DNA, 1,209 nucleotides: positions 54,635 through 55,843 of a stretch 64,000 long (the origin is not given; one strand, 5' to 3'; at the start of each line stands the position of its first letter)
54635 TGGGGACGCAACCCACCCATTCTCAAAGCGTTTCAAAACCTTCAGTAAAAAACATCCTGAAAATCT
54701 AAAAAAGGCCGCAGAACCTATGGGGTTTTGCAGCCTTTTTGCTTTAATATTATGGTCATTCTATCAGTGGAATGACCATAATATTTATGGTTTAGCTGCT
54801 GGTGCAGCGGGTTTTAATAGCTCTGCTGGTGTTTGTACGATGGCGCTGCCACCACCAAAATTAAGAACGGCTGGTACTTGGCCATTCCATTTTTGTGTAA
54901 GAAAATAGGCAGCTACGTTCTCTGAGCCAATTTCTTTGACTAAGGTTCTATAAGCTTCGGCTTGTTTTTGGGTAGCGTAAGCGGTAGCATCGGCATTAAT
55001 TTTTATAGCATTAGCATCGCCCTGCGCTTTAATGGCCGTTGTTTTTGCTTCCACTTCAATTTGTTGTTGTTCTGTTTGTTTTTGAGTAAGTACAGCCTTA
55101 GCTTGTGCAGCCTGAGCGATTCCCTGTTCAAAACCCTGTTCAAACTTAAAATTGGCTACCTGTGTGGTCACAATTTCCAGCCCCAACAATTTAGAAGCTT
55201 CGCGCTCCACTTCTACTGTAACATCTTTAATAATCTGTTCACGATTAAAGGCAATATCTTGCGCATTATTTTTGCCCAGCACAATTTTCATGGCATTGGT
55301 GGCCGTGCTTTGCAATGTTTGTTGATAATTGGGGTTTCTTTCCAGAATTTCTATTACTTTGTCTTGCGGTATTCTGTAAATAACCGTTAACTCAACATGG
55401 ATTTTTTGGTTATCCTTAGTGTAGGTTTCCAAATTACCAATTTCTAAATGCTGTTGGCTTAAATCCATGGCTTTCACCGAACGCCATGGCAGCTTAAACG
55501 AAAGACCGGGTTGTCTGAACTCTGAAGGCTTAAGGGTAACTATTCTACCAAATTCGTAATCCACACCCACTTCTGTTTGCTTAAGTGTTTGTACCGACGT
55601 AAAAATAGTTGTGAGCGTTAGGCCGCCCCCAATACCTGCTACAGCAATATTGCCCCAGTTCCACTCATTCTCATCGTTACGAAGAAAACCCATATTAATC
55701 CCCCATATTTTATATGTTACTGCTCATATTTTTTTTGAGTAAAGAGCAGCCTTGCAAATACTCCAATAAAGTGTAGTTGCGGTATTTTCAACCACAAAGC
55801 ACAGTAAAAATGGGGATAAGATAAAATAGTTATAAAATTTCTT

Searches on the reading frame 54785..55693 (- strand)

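Call 16: search_protein_families(library=pfam, proteins=[window:54785-55693:-], max_evalue=0.01)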
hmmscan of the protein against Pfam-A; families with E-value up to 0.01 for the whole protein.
window:54785-55693:- (302 aa): 1 family
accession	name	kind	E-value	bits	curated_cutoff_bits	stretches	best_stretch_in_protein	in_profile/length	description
PF01145.31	Band_7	-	2e-25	90.3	23.6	1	37-211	3-174/176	SPFH domain / Band 7 family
